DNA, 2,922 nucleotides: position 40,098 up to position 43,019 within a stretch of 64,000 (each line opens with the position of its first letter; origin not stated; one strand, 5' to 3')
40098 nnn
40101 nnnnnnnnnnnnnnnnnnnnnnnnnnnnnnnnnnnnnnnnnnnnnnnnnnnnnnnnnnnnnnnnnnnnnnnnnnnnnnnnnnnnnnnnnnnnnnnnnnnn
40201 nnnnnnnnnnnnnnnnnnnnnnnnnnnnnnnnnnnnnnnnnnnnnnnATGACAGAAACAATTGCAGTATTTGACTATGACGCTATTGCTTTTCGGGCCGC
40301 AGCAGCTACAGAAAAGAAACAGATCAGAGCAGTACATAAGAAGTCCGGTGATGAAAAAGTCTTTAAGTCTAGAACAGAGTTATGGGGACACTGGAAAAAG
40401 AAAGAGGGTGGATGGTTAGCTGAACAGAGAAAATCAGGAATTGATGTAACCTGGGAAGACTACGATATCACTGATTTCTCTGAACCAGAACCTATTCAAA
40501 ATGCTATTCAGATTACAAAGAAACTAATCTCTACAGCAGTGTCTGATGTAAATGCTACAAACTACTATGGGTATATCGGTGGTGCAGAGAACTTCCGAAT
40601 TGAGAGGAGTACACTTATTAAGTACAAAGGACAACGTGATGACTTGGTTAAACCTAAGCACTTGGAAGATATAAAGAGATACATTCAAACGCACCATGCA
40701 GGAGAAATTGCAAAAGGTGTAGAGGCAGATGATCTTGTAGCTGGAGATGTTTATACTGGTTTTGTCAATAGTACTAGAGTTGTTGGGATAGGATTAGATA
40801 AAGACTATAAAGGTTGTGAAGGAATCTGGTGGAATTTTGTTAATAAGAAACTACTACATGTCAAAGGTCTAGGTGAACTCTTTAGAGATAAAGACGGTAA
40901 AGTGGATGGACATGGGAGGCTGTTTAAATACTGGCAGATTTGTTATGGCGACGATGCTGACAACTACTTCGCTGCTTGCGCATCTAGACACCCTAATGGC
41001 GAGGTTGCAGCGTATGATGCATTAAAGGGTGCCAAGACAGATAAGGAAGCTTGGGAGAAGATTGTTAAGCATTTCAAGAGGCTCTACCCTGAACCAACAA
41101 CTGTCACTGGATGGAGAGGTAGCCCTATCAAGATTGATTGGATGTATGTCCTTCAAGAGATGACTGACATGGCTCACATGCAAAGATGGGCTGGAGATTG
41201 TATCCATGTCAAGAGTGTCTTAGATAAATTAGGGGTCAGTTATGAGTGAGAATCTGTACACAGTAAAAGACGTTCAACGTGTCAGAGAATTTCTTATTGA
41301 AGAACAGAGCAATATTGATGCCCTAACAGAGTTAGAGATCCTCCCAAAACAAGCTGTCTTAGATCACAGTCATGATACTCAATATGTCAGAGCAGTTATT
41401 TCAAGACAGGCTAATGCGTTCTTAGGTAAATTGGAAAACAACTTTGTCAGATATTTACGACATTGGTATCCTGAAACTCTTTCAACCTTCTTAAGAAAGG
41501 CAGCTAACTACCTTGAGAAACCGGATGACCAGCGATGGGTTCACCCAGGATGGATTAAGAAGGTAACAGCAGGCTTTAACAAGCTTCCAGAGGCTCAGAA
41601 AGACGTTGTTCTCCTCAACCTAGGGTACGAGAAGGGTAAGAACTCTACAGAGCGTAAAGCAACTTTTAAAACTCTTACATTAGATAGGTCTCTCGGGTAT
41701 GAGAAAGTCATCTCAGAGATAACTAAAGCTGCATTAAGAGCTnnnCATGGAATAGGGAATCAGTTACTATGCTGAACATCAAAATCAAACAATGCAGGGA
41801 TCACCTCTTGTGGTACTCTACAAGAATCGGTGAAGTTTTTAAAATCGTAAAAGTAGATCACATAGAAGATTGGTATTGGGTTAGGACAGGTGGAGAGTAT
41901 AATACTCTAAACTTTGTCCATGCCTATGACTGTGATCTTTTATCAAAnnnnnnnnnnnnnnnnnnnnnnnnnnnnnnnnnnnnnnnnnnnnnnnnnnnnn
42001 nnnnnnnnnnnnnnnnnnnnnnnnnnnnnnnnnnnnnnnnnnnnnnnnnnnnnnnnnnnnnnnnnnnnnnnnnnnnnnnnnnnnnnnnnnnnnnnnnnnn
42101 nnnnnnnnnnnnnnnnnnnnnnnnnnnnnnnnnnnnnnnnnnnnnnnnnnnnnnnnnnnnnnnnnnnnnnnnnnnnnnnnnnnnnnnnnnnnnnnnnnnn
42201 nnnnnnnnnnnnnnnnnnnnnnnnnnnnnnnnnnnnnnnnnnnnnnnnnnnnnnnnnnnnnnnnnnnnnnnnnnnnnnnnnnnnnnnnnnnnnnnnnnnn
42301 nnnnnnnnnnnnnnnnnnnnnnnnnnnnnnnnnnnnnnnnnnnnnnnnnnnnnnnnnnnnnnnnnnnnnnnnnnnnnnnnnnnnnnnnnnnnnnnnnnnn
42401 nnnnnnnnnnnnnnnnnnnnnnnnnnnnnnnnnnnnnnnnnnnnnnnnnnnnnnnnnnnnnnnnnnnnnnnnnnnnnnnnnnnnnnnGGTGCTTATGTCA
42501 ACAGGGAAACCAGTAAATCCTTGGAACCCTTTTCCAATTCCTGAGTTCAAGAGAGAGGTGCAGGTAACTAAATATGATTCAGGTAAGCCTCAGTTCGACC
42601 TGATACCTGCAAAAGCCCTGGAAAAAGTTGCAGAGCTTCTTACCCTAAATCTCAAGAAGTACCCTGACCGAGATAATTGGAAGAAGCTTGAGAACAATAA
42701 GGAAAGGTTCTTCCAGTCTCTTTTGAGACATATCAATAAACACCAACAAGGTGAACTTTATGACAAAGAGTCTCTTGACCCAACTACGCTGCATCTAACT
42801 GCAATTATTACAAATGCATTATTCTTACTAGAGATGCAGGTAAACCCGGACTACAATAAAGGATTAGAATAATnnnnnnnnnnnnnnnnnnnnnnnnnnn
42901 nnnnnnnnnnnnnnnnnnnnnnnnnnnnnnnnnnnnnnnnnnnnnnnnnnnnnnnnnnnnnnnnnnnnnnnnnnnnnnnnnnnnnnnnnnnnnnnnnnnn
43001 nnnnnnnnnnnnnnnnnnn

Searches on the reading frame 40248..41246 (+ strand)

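Call 45: search_protein_families(library=pfam, proteins=[window:40248-41246:+], max_evalue=0.001)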
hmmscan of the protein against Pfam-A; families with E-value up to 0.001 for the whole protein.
window:40248-41246:+ (333 aa): 0 families

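Call 56: search_protein_families(library=phrogs, proteins=[window:40248-41246:+], max_evalue=0.00001)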
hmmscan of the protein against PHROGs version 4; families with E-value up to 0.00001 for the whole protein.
window:40248-41246:+ (333 aa): 1 family
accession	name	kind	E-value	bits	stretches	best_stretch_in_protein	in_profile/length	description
phrog_107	-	DNA, RNA and nucleotide metabolism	1.6e-47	163.9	1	2-330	118-378/542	exonuclease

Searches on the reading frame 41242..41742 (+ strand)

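Call 45: search_protein_families(library=pfam, proteins=[window:41242-41742:+], max_evalue=0.001)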
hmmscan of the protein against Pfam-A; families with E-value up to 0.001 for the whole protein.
window:41242-41742:+ (167 aa): 1 family
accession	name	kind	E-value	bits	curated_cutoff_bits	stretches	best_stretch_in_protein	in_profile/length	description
PF02945.21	Endonuclease_7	-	1.5e-05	25.3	23.6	1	35-92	37-81/82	Recombination endonuclease VII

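Call 56: search_protein_families(library=phrogs, proteins=[window:41242-41742:+], max_evalue=0.00001)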
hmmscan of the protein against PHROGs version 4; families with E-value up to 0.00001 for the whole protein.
window:41242-41742:+ (167 aa): 3 families
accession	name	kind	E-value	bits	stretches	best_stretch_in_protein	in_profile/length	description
phrog_423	-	DNA, RNA and nucleotide metabolism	1.1e-23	84.9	1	5-144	5-152/159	endonuclease VII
phrog_36860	-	DNA, RNA and nucleotide metabolism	1.8e-10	41.9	1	45-114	66-130/178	HNH endonuclease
phrog_11865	-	DNA, RNA and nucleotide metabolism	9.2e-09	36.7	1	39-102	1-67/95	endonuclease VII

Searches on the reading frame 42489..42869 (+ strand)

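Call 45: search_protein_families(library=pfam, proteins=[window:42489-42869:+], max_evalue=0.001)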
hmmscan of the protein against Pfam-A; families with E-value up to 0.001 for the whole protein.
window:42489-42869:+ (127 aa): 1 family
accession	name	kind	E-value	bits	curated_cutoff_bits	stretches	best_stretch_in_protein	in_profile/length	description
PF18909.5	dGTP_diPhyd_N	-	7.9e-24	83.9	27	1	26-119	4-92/99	dATP/dGTP diphosphohydrolase, N-terminal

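Call 56: search_protein_families(library=phrogs, proteins=[window:42489-42869:+], max_evalue=0.00001)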
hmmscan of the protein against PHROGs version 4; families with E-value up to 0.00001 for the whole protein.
window:42489-42869:+ (127 aa): 8 families
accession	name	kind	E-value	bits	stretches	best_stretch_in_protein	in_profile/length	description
phrog_801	-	DNA, RNA and nucleotide metabolism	5.9e-26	93.1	1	27-118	101-188/476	dATP / dGTP pyrophosphohydrolase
phrog_19680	-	unknown function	9.2e-20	72.5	1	19-118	83-181/188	-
phrog_5033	-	lysis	5.8e-16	59.9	1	21-119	73-170/178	endolysin; inhibits RNA polymerase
phrog_2252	-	lysis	1.4e-14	55.5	1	27-118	106-193/285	endolysin; inhibits RNA polymerase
phrog_37590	-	unknown function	1.4e-10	41.8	1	27-115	46-141/341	-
phrog_11257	-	unknown function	2.9e-10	41.5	1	35-116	22-98/200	-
phrog_5332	-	unknown function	2.1e-08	34.9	1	34-117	123-201/215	-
phrog_16254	-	unknown function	3.5e-07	30.9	1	34-122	27-110/377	-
